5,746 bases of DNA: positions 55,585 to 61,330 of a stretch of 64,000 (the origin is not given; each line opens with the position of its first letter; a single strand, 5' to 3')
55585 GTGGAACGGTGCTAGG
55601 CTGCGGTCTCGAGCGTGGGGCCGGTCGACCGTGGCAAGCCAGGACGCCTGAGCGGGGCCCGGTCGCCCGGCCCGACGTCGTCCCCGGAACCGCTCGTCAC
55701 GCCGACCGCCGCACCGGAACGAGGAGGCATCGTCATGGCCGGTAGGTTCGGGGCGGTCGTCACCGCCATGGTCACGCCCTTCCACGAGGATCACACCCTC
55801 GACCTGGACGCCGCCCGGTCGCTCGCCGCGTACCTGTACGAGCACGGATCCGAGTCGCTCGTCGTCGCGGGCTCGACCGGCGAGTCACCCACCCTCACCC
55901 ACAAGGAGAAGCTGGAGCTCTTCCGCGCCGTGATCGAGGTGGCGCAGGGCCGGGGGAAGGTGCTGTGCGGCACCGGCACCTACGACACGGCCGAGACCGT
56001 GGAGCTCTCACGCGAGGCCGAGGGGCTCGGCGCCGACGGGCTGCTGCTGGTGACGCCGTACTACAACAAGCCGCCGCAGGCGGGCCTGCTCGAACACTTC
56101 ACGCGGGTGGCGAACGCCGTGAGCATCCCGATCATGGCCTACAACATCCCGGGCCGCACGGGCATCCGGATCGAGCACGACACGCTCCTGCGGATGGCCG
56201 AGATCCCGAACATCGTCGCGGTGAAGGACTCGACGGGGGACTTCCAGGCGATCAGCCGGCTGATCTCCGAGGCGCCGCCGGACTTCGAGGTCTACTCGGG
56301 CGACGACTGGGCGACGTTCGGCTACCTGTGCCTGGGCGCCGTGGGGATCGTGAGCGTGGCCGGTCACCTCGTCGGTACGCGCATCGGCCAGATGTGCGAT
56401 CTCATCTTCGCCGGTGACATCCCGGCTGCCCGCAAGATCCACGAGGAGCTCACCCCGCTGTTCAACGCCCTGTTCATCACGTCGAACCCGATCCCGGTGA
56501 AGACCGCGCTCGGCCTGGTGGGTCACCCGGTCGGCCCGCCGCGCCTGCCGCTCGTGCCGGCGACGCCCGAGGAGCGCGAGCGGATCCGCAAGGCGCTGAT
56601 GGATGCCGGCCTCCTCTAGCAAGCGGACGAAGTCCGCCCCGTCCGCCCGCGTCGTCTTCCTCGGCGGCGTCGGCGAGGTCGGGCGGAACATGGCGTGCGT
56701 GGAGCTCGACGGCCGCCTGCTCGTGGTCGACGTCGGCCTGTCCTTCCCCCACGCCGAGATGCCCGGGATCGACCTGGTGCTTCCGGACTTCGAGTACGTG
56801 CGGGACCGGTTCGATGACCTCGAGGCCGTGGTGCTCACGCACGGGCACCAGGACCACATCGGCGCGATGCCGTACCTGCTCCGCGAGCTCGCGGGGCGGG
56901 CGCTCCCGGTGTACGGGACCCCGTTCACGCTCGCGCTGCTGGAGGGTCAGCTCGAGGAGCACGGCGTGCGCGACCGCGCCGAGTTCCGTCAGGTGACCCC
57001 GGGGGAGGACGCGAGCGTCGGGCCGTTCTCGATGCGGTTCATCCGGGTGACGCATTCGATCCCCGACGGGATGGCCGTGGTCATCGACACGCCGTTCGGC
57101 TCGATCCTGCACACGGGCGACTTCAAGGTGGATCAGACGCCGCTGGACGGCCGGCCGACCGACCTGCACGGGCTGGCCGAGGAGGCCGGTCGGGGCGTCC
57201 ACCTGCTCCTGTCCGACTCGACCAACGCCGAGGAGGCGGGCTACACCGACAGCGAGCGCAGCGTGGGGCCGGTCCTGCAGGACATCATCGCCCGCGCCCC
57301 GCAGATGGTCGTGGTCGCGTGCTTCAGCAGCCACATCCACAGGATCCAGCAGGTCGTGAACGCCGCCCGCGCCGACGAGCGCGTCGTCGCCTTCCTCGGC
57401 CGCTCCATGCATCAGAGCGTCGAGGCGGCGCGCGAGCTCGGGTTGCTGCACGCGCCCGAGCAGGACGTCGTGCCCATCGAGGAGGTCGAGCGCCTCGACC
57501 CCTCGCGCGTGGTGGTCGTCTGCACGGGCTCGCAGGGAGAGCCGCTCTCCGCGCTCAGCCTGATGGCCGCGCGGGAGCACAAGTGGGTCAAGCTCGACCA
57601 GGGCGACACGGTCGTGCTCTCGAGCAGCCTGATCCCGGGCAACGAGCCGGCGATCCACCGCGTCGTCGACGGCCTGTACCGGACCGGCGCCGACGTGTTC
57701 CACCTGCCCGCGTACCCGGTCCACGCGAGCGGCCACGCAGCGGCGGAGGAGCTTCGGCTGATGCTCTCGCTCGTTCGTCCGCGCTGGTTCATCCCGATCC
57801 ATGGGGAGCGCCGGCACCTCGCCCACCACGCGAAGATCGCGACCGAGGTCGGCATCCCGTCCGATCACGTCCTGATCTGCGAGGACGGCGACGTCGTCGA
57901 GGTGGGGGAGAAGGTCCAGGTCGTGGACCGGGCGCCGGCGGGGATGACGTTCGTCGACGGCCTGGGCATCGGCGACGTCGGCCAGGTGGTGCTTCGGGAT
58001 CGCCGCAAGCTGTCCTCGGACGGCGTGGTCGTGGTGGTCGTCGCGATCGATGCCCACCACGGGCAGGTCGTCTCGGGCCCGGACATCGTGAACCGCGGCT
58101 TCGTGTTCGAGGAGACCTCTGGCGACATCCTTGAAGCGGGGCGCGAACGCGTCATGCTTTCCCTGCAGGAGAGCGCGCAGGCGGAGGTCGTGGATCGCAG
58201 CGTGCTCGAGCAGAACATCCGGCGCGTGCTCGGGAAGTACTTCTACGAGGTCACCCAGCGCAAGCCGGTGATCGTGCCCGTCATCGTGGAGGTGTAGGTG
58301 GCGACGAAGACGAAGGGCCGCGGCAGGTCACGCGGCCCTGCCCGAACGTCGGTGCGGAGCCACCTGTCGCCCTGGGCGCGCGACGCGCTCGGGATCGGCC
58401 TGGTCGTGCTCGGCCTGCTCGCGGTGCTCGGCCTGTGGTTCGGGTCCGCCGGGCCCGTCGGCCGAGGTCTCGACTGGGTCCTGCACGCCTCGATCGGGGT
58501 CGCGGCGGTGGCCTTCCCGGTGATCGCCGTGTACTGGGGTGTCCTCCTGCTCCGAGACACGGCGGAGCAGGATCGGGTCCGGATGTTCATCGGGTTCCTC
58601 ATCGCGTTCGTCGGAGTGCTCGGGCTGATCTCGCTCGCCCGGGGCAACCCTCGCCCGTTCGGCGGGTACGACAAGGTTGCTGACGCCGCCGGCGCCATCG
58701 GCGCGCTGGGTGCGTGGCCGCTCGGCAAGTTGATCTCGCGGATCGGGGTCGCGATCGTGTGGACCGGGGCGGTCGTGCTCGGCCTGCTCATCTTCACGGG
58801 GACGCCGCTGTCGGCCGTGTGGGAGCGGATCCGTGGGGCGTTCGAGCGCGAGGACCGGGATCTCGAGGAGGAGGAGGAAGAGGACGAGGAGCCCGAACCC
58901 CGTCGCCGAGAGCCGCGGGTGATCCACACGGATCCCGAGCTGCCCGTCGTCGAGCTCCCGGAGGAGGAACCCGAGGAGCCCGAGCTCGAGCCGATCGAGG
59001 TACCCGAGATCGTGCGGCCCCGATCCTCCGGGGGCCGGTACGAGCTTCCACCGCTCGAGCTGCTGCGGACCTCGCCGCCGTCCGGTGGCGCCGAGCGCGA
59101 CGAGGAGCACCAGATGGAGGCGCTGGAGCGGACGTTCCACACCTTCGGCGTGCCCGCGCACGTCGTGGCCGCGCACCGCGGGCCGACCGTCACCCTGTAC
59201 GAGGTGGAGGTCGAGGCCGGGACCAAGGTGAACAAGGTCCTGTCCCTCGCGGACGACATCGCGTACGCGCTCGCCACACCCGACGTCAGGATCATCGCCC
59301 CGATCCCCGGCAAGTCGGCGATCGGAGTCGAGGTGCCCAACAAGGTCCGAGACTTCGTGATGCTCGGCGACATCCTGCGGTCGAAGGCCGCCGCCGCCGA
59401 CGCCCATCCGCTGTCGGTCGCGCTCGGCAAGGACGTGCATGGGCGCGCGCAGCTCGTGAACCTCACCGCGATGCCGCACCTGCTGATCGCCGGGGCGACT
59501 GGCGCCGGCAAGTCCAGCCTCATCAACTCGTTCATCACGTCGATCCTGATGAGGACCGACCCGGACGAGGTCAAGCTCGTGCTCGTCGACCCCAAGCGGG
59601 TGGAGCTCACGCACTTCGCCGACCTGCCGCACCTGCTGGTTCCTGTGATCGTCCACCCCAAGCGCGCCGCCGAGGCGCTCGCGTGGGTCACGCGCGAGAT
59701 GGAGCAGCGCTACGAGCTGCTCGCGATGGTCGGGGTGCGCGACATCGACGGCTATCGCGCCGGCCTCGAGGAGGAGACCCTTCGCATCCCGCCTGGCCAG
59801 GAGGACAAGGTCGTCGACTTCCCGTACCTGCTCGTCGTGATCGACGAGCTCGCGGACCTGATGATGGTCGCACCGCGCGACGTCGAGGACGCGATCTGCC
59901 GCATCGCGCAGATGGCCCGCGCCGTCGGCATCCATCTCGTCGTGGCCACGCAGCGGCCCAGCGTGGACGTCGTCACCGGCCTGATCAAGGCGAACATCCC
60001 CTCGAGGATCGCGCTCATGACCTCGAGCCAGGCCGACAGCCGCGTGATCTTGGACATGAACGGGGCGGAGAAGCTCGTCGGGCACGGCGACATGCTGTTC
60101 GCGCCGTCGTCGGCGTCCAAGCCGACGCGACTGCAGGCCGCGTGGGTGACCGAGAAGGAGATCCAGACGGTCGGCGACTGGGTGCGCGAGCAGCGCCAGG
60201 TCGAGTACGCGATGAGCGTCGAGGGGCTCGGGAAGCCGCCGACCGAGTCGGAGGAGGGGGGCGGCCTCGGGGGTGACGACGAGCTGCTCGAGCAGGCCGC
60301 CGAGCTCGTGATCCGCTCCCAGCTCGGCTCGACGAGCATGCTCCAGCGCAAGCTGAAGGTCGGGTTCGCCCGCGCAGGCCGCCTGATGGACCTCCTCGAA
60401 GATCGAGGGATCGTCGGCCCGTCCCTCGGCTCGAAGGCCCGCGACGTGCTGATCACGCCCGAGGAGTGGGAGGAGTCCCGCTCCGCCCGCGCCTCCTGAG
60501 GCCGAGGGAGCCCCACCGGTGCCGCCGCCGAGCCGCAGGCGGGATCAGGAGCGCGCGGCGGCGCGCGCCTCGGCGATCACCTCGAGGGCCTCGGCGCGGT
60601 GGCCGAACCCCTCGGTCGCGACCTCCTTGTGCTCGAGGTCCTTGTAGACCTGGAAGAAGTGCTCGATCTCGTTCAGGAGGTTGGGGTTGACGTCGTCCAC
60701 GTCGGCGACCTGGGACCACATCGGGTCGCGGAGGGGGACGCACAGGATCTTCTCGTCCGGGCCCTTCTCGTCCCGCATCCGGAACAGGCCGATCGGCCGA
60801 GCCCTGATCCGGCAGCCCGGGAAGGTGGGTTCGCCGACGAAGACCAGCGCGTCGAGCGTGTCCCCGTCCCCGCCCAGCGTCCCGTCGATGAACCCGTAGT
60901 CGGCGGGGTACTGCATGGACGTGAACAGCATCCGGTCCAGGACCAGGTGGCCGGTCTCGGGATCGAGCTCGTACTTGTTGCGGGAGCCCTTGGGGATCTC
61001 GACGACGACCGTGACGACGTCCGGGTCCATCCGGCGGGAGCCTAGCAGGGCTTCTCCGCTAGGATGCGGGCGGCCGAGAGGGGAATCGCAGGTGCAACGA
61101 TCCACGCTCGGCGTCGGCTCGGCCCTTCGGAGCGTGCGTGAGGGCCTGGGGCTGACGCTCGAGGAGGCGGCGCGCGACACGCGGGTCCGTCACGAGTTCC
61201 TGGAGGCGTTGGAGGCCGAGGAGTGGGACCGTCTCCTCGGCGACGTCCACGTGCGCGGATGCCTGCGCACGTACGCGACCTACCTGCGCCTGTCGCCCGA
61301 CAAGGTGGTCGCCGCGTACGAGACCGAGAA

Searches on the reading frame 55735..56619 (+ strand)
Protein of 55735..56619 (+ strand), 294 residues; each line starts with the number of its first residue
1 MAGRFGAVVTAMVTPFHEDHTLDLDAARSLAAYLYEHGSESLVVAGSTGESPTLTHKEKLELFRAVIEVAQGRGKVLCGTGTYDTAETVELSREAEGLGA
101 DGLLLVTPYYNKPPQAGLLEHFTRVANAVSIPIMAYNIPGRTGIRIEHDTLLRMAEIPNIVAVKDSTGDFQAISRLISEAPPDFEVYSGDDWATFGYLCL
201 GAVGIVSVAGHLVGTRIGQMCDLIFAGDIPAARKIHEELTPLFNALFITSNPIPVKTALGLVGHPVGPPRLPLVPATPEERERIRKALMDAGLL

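Call 5: search_protein_families(library=pfam, proteins=[window:55735-56619:+])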
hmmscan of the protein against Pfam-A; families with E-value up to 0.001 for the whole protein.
window:55735-56619:+ (294 aa): 1 family
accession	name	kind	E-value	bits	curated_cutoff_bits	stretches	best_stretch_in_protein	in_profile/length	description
PF00701.28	DHDPS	-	5.3e-87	291.7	22.1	1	5-289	2-287/289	Dihydrodipicolinate synthetase family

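Call 7: find_related_loci(query=window:55735-56619:+, collection=genome_contigs, flank=3000)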
Query window:55735-56619:+ (294 aa) in genome_contigs; peptide patterns used: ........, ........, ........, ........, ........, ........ (x = any residue, [..] = any of these).
512 stretches matched a pattern; 346 encode a relative of the query (tblastn E <= 1e-3); the best 80 are kept; 80 distinct loci.
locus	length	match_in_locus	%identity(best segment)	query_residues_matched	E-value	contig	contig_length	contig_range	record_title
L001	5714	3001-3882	91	1-294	0e+0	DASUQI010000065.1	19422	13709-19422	MAG TPA_asm: Actinomycetota bacterium isolate SMAG_U1677 k141_1456890, whole genome shotgun sequence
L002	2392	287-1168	91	1-294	0e+0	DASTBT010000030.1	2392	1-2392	MAG TPA_asm: Actinomycetota bacterium isolate SMAG_U773 k141_297949, whole genome shotgun sequence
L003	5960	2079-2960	91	1-294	0e+0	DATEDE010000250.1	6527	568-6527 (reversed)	MAG TPA_asm: Actinomycetota bacterium isolate SMAG_U8290 k141_527968, whole genome shotgun sequence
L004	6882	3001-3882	90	1-294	2e-179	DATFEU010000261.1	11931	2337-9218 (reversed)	MAG TPA_asm: Actinomycetota bacterium isolate SMAG_U8616 k141_1532124, whole genome shotgun sequence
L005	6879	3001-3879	90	1-293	8e-178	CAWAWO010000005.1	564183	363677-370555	MAG: uncultured Actinomycetes bacterium isolate MFD05454.bin.2.5 genome assembly, contig: contig_60151, whole genome sho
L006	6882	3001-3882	88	1-294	1e-177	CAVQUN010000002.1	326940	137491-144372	MAG: uncultured Actinomycetes bacterium isolate MFD10007.bin.1.78 genome assembly, contig: contig_17638, whole genome sh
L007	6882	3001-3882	88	1-294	3e-177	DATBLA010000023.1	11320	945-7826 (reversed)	MAG TPA_asm: Actinomycetota bacterium isolate SMAG_U3960 k141_210122, whole genome shotgun sequence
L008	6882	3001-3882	88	1-294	4e-177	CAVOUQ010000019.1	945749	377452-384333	MAG: uncultured Actinomycetes bacterium isolate MFD10007.bin.2.82 genome assembly, contig: contig_38267, whole genome sh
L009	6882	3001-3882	87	1-294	1e-175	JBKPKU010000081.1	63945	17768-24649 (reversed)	MAG: Actinomycetota bacterium isolate GS_HAYS_MAG_00110 GS_HAYS_000001252687, whole genome shotgun sequence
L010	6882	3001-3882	88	1-294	3e-175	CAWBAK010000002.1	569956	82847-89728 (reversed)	MAG: uncultured Actinomycetes bacterium isolate MFD09206.bin.1.69 genome assembly, contig: contig_12253, whole genome sh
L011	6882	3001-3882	88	1-294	3e-175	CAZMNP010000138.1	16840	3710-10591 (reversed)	MAG TPA_asm: uncultured Actinomycetes bacterium isolate binchicken_co31_380 genome assembly, contig: k141_1682703, whole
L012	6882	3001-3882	88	1-294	6e-174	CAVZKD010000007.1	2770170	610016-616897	MAG: uncultured Actinomycetes bacterium isolate MFD00962.bin.2.293 genome assembly, contig: contig_29796, whole genome s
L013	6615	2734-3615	86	1-294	3e-174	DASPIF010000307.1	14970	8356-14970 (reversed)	MAG TPA_asm: Actinomycetota bacterium isolate SMAG_U11976 k141_1077524, whole genome shotgun sequence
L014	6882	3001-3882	88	1-294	5e-174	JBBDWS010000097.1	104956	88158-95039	MAG: Actinomycetota bacterium isolate LejiaD_69_26 Lejia_D_399_length_104956_cov_15, whole genome shotgun sequence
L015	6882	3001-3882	87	1-294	1e-173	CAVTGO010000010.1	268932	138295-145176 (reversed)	MAG: uncultured Actinomycetes bacterium isolate MFD09206.bin.3.351 genome assembly, contig: contig_5365, whole genome sh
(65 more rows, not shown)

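Call 36: find_encoding_contigs(protein=window:55735-56619:+, flank=3000, max_places=10)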
Protein window:55735-56619:+ (294 aa): no gene with exactly this product is on record in the collection.

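Call 37: find_homologous_proteins(query=window:55735-56619:+, max_evalue=1e-100)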
Query window:55735-56619:+ (294 aa): 1620 proteins with E <= 1e-100 among 8000 candidates; the best 120 are listed.
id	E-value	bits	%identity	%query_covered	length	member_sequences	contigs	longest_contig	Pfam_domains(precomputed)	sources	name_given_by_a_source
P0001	2.6e-175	600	90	100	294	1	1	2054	PF00701.29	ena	-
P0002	2.7e-175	599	91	100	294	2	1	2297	PF00701.29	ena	-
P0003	2.7e-175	599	90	100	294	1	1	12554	PF00701.29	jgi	jgi:4-hydroxy-tetrahydrodipicolinate synthase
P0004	4.3e-175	599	90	100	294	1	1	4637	PF00701.29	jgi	jgi:4-hydroxy-tetrahydrodipicolinate synthase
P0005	6.3e-175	598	90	100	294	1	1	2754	PF00701.29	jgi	jgi:4-hydroxy-tetrahydrodipicolinate synthase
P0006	2.0e-174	597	90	100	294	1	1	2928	PF00701.29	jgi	jgi:4-hydroxy-tetrahydrodipicolinate synthase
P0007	6.5e-174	595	90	100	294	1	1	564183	PF00701.29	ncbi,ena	-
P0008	6.6e-174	595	89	100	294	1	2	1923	PF00701.29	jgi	-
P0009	1.3e-173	594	90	100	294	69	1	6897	PF00701.29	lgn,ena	-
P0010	1.4e-173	594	90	100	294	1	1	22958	PF00701.29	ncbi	-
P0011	2.9e-173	593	90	100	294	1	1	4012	PF00701.29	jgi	jgi:4-hydroxy-tetrahydrodipicolinate synthase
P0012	3.5e-173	593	90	100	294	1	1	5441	PF00701.29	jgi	jgi:4-hydroxy-tetrahydrodipicolinate synthase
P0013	4.3e-173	592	90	100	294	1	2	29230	PF00701.29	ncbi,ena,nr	ncbi:MAG TPA: 4-hydroxy-tetrahydrodipicolinate synthase [Actinomycetota bacterium]|nr:4-hydroxy-tetr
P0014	6.4e-173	592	90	100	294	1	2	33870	PF00701.29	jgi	jgi:4-hydroxy-tetrahydrodipicolinate synthase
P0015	7.9e-173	591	90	100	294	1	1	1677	PF00701.29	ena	-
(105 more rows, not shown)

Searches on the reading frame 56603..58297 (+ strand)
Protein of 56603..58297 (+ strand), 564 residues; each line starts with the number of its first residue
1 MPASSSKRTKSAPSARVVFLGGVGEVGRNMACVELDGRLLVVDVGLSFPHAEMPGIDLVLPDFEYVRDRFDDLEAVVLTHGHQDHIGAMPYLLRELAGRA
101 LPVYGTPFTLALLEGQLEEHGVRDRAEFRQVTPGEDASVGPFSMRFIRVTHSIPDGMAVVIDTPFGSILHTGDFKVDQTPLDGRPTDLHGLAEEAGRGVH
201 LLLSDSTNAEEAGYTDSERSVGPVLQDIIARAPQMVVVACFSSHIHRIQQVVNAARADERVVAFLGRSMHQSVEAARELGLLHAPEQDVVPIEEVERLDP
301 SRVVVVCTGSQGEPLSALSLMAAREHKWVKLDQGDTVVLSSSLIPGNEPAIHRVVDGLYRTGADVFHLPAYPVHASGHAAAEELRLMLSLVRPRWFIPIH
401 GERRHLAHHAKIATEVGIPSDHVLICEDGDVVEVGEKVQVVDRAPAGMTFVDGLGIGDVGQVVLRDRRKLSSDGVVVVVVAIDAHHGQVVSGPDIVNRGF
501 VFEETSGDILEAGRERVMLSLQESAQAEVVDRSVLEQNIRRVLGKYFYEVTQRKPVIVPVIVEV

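Call 5: search_protein_families(library=pfam, proteins=[window:56603-58297:+])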
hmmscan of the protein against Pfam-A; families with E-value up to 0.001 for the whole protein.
window:56603-58297:+ (564 aa): 5 families
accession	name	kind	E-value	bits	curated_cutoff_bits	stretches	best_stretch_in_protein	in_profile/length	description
PF22505.1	RNase_J_b_CASP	-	4.9e-46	156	27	1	235-358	3-126/126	Ribonuclease J, beta-CASP domain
PF17770.6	RNase_J_C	-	1.3e-29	103.6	23.8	1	463-564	1-102/102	Ribonuclease J C-terminal domain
PF12706.13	Lactamase_B_2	-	2.5e-12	47.3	27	1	64-176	23-145/200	Beta-lactamase superfamily domain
PF00753.33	Lactamase_B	-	1.5e-10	41.8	22.7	1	26-176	4-152/196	Metallo-beta-lactamase superfamily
PF07521.17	RMMBL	-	1.7e-09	38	21.6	1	374-419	12-59/63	Zn-dependent metallo-hydrolase RNA specificity domain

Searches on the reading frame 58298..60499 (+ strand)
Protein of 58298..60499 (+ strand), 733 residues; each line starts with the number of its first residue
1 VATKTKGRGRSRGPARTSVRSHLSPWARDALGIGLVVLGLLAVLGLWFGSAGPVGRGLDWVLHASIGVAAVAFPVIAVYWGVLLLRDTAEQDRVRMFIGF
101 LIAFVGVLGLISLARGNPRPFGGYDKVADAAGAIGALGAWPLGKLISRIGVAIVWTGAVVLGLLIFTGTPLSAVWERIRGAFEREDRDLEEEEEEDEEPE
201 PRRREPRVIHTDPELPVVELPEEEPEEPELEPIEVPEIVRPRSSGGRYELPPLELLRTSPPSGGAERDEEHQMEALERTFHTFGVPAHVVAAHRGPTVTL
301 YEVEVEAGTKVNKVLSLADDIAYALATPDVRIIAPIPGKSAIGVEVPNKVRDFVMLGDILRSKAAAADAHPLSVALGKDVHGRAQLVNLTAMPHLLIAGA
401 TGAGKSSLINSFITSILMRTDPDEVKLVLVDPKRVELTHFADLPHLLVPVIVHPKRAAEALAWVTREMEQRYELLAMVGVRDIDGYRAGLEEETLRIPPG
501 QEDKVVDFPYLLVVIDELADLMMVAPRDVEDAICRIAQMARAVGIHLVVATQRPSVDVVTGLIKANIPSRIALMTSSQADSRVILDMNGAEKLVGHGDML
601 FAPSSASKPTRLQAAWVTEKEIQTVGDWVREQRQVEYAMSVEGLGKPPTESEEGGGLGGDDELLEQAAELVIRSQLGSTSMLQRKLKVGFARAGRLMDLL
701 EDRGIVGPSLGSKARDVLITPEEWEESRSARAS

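Call 31: search_protein_families(library=pfam, proteins=[window:58298-60499:+], max_evalue=0.01)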
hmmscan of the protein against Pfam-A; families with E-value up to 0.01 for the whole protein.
window:58298-60499:+ (733 aa): 8 families
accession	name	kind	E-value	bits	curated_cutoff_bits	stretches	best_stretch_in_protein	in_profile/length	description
PF01580.24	FtsK_SpoIIIE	-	6.8e-63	212.5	24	1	357-556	3-221/221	FtsK/SpoIIIE family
PF17854.6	FtsK_alpha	-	1.7e-29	102.4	22.9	1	250-348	1-101/101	FtsK alpha domain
PF09397.16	FtsK_gamma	-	4.1e-25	87.7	30.6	1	660-720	3-63/63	Ftsk gamma domain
PF13491.11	FtsK_4TM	-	1.4e-07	31.8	23.1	1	62-178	58-170/171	4TM region of DNA translocase FtsK/SpoIIIE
PF20703.3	nSTAND1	-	0.00069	19.8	27.1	1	388-549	29-157/379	Novel STAND NTPase 1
PF03193.22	RsgA_GTPase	-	0.0041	17.4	30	1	380-420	94-134/174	RsgA GTPase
PF01935.23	DUF87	-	0.0058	17.2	23.2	1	393-433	24-61/220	Helicase HerA, central domain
PF12846.13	AAA_10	-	0.0075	15.8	27.5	0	390-435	19-60/362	AAA-like domain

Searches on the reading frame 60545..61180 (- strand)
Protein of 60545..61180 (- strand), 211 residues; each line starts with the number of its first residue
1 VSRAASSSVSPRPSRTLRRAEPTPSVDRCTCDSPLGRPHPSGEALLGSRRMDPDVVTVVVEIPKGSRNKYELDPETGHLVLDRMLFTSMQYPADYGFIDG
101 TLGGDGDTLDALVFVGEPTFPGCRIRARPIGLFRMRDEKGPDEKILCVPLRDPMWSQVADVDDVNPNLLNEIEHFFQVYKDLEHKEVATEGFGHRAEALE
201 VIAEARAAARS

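Call 31: search_protein_families(library=pfam, proteins=[window:60545-61180:-], max_evalue=0.01)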
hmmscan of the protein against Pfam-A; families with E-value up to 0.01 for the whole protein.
window:60545-61180:- (211 aa): 1 family
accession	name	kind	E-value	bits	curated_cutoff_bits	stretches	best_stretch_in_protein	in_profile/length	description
PF00719.24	Pyrophosphatase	-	4.9e-56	189.2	23.5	1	58-207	1-150/153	Inorganic pyrophosphatase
